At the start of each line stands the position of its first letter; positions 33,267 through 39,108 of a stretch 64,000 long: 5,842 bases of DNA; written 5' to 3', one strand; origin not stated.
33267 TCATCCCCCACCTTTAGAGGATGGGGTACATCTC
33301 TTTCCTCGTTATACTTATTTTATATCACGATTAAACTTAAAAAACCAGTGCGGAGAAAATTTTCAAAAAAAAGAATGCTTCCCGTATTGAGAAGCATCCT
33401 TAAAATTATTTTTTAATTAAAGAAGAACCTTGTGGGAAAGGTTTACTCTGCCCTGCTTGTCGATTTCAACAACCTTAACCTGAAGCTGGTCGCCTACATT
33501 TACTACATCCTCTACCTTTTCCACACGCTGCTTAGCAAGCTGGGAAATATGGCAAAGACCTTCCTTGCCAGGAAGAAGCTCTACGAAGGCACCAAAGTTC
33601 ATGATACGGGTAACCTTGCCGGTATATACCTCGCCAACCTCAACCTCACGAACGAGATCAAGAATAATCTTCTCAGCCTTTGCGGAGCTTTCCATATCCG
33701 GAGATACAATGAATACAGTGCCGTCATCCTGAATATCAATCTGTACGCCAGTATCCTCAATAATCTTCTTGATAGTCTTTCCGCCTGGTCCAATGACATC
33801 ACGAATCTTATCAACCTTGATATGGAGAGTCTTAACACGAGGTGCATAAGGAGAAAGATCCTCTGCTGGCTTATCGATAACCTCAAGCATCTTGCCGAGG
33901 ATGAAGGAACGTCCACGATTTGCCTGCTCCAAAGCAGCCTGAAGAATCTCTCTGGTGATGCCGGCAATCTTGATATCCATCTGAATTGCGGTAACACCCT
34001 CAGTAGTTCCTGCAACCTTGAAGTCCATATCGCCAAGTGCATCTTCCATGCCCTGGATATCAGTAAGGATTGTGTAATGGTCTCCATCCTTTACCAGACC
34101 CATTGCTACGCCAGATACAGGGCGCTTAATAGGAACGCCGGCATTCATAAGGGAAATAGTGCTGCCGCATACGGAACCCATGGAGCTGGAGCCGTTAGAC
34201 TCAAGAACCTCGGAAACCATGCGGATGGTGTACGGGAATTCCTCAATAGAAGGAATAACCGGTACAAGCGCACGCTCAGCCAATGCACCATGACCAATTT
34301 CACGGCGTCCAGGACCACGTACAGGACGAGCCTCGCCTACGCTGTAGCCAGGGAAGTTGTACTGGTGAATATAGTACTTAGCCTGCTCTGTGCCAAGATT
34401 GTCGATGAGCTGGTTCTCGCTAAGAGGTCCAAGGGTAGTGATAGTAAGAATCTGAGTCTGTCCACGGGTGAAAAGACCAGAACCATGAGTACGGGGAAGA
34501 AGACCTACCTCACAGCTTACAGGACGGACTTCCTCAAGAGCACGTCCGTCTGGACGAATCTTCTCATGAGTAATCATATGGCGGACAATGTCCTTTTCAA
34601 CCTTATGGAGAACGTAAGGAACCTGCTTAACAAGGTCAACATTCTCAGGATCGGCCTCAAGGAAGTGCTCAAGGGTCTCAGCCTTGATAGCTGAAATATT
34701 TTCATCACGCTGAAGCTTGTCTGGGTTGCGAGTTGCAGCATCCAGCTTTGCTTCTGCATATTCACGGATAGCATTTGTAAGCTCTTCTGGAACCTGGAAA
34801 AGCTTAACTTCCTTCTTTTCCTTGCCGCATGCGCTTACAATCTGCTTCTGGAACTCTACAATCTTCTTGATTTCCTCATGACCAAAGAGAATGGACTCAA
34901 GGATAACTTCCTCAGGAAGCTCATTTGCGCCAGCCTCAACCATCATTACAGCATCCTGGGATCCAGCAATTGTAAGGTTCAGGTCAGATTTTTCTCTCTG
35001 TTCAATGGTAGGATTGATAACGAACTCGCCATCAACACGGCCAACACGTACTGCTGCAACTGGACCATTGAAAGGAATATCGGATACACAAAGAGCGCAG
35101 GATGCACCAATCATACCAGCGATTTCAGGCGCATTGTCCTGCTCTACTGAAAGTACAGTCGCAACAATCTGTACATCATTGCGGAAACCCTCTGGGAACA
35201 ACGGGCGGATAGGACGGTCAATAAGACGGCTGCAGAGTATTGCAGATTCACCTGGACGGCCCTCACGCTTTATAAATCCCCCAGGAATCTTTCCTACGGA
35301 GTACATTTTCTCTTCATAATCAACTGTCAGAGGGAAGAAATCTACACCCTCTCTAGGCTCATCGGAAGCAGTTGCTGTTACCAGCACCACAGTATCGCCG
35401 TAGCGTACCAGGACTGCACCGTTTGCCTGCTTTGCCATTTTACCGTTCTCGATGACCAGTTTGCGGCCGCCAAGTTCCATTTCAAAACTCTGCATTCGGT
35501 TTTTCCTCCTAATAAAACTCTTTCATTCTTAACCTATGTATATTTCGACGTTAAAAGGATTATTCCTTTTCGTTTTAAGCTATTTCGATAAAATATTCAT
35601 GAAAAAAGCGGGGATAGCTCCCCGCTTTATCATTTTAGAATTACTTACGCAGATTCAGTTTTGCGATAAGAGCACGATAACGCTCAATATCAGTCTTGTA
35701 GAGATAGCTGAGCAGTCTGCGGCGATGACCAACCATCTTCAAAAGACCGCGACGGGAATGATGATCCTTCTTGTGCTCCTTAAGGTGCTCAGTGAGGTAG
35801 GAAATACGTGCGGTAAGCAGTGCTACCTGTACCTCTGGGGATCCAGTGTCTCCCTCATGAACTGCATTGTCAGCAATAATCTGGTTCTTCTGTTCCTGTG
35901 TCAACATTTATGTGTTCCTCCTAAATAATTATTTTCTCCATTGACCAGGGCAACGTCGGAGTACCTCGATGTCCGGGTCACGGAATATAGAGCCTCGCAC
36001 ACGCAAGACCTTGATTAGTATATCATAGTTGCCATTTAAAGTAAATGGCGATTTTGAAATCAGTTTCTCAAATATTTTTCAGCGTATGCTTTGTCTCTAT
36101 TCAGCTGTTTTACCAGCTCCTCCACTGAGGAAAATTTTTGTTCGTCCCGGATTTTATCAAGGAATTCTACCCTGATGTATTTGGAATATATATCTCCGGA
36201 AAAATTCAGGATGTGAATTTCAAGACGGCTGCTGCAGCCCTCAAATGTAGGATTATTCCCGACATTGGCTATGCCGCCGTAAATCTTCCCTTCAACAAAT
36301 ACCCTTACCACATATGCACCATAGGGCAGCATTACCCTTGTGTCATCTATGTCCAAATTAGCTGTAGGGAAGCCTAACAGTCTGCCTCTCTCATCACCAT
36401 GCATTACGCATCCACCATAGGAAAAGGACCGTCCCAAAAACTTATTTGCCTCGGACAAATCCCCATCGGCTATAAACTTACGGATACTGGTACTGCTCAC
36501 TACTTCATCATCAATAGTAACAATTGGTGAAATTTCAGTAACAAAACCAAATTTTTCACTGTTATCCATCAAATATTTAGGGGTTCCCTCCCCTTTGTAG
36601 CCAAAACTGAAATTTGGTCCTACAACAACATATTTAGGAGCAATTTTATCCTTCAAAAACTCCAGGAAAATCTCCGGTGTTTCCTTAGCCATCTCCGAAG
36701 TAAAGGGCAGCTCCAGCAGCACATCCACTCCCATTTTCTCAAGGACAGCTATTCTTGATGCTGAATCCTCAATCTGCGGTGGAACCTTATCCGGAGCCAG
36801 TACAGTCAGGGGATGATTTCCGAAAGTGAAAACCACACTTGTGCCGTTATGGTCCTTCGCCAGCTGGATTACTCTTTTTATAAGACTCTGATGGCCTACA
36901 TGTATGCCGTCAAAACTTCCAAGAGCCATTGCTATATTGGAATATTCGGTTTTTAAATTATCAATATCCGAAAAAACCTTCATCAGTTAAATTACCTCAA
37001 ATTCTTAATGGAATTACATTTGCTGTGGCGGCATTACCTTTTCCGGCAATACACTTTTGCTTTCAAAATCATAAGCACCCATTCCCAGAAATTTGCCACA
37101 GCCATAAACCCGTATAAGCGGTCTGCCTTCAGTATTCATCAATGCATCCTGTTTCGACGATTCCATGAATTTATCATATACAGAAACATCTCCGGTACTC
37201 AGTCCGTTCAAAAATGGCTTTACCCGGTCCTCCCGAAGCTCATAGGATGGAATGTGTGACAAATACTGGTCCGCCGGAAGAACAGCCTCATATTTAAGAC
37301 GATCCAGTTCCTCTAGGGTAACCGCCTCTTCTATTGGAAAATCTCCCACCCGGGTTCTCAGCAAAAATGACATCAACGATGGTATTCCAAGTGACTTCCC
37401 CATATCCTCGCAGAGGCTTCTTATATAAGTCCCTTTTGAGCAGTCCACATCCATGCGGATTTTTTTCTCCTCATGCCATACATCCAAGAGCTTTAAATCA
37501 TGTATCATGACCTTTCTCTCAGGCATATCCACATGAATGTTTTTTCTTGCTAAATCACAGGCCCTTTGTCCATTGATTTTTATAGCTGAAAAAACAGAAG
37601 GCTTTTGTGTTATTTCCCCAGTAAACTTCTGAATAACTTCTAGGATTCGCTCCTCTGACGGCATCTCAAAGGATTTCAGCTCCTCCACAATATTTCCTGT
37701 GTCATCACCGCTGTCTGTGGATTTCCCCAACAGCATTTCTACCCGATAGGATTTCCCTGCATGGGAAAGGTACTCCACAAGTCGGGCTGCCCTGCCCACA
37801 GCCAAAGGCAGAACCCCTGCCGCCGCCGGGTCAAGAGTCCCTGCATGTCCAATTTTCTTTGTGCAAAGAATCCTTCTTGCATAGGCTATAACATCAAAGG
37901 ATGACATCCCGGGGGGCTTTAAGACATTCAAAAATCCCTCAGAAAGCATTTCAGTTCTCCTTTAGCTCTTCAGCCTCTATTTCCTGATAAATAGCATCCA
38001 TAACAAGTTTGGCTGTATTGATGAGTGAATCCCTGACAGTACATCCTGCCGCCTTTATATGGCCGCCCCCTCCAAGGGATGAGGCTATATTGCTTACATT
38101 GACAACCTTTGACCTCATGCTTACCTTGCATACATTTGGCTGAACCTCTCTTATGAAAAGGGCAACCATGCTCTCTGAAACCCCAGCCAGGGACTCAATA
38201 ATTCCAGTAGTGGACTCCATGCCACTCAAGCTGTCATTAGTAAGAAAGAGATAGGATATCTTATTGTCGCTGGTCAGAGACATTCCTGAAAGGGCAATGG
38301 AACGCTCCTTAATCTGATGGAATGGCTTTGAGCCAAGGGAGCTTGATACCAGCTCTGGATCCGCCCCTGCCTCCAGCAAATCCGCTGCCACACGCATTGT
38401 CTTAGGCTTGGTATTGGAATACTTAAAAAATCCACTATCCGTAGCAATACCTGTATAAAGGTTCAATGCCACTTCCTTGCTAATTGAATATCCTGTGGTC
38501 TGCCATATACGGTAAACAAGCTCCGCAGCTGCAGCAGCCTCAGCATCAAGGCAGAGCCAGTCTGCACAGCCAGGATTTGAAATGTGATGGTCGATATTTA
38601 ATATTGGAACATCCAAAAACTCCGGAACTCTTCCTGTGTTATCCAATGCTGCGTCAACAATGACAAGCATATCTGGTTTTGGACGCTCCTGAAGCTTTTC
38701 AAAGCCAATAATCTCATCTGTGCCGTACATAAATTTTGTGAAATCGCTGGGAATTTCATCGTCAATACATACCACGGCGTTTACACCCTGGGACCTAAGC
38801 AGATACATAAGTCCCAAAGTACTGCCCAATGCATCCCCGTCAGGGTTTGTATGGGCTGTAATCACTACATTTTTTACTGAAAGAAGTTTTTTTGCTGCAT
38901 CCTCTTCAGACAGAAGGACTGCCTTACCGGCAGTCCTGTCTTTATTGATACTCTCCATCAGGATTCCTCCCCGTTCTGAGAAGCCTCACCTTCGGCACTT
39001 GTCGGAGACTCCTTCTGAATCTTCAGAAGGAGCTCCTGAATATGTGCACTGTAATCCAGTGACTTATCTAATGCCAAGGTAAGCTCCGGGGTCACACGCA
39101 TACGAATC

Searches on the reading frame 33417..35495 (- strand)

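Call 13: search_protein_families(library=ncbifam, proteins=[window:33417-35495:-], max_evalue=0.00001)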
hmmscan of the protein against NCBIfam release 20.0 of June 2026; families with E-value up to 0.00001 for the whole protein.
window:33417-35495:- (692 aa): 29 families (the best 25 are shown)
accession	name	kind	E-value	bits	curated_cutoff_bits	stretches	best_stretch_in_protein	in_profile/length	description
NF008805.1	PRK11824.1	equivalog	0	1056.2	471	1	4-689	2-681/683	polyribonucleotide nucleotidyltransferase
TIGR03591.1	polynuc_phos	equivalog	0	1051.5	525.05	1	8-690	2-688/689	polyribonucleotide nucleotidyltransferase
TIGR02696.1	pppGpp_PNP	exception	1.1e-219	731.6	1106.75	1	7-686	13-718/720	guanosine pentaphosphate synthetase I/polyribonucleotide nucleotidyltransferase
TIGR02065.1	ECX1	equivalog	7.4e-36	123.6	318.7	2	307-532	2-218/230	exosome complex exonuclease Rrp41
NF005208.0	PRK06676.1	equivalog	1.7e-21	76.7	368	1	616-689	274-348/391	30S ribosomal protein S1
NF000907.0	PRK00087.1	equivalog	3e-21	75.3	624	1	617-689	560-633/671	bifunctional 4-hydroxy-3-methylbut-2-enyl diphosphate reductase/30S ribosomal protein S1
NF006363.0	PRK08582.1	equivalog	1e-20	74.3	171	1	618-689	3-74/140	S1 domain-containing RNA-binding protein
NF010379.0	PRK13806.1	equivalog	1.2e-20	73.6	648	1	588-683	170-265/491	30S ribosomal protein S1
NF005973.0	PRK08059.1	equivalog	1.5e-18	67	148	1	617-689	4-77/123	S1 domain-containing post-transcriptional regulator GSP13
NF040579.1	S1_dom_CvfD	subfamily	4.4e-17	62.3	117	1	619-689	2-73/113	CvfD/Ygs/GSP13 family RNA-binding post-transcriptional regulator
NF005911.0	PRK07899.1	equivalog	6.3e-17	61.4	691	1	613-689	286-363/486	30S ribosomal protein S1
NF004473.0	PRK05807.1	equivalog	7.4e-16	58.8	178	1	618-689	3-73/136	S1 domain-containing RNA-binding protein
NF004952.0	PRK06299.1-2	equivalog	1.4e-15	56.7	524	1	613-690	211-288/580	30S ribosomal protein S1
TIGR00717.1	rpsA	equivalog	5.8e-13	48.2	577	1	615-689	267-343/516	30S ribosomal protein S1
NF004953.0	PRK06299.1-3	equivalog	8.1e-13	47.5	720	1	614-683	292-362/580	30S ribosomal protein S1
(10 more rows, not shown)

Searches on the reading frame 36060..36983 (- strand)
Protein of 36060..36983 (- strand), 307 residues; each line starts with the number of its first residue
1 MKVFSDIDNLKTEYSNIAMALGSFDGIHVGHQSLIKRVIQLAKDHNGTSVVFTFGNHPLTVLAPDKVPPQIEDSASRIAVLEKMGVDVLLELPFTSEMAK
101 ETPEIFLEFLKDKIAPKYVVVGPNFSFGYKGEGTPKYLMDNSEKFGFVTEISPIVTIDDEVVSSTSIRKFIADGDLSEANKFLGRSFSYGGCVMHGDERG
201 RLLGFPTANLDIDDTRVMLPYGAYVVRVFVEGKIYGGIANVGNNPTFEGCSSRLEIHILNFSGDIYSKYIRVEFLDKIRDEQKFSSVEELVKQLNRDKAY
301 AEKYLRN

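Call 13: search_protein_families(library=ncbifam, proteins=[window:36060-36983:-], max_evalue=0.00001)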
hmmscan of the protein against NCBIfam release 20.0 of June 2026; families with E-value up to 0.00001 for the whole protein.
window:36060-36983:- (307 aa): 10 families
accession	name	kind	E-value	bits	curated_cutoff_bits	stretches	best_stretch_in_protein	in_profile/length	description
NF004160.0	PRK05627.1-3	equivalog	2.4e-87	292.7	295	1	3-306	3-320/325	bifunctional riboflavin kinase/FAD synthetase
NF004162.0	PRK05627.1-5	equivalog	1.9e-86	290.3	241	1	12-306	10-300/304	bifunctional riboflavin kinase/FAD synthetase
NF004163.0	PRK05627.1-6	equivalog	2.5e-75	253.5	315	1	1-306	1-308/313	bifunctional riboflavin kinase/FAD synthetase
NF004161.0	PRK05627.1-4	equivalog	2.8e-75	253.3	461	1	10-306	13-312/324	bifunctional riboflavin kinase/FAD synthetase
NF004159.0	PRK05627.1-2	equivalog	7.3e-75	252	306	1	1-306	2-308/326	bifunctional riboflavin kinase/FAD synthetase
TIGR00083.1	ribF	equivalog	1.2e-74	251.3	184.35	1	18-306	1-290/290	riboflavin biosynthesis protein RibF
NF004158.0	PRK05627.1-1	equivalog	7.3e-70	235.7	396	1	6-304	8-303/304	bifunctional riboflavin kinase/FAD synthetase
NF045965.1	RibF_rel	equivalog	5.8e-30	104.7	200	1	12-280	9-257/279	FAD synthase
NF005518.0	PRK07143.1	equivalog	6.2e-30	104.6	232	1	11-283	11-256/281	hypothetical protein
TIGR00125.1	cyt_tran_rel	domain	1.1e-06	28.8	27.7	1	17-48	1-29/65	adenylyltransferase/cytidyltransferase family protein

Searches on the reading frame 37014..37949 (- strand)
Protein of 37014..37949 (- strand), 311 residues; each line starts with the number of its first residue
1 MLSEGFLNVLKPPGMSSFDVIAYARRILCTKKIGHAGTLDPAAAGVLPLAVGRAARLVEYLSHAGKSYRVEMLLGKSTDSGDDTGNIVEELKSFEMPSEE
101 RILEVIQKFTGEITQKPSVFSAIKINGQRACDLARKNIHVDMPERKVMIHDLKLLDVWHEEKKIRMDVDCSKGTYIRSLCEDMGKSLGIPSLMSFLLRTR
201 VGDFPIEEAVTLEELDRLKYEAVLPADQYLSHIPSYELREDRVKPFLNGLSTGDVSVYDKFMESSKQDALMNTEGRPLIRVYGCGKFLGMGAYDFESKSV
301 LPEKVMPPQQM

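Call 13: search_protein_families(library=ncbifam, proteins=[window:37014-37949:-], max_evalue=0.00001)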
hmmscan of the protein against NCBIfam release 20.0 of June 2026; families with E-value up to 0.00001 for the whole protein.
window:37014-37949:- (311 aa): 3 families
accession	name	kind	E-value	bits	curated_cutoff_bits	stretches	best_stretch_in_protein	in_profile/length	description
TIGR00431.1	TruB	equivalog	5e-68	228.9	151.45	1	4-215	2-210/210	tRNA pseudouridine(55) synthase TruB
NF003280.0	PRK04270.1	equivalog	2e-38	131.9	242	1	2-217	29-206/323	RNA-guided pseudouridylation complex pseudouridine synthase subunit Cbf5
TIGR00425.1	CBF5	equivalog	5.1e-34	117.9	238.15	1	2-215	32-207/322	RNA-guided pseudouridylation complex pseudouridine synthase subunit Cbf5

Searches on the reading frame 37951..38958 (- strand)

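Call 12: search_protein_families(library=ncbifam, proteins=[window:37951-38958:-], max_evalue=0.00001)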
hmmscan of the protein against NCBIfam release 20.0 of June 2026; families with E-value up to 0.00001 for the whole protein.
window:37951-38958:- (335 aa): 4 families
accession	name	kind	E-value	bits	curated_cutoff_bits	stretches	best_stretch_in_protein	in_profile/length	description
NF053633.1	OlncasPapPhNrnA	equivalog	3.7e-39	134.5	350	1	19-324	7-312/317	bifunctional oligoribonuclease/PAP phosphatase NrnA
NF011110.0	PRK14538.1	equivalog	1.2e-13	50.1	707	1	29-324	368-678/838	putative bifunctional signaling protein/50S ribosomal protein L9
NF003877.0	PRK05427.1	equivalog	2e-10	40.6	283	1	30-196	3-170/308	manganese-dependent inorganic pyrophosphatase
NF041569.1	A-tRNAntase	equivalog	5.6e-09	34.8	1440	1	32-313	3-290/880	A-adding tRNA nucleotidyltransferase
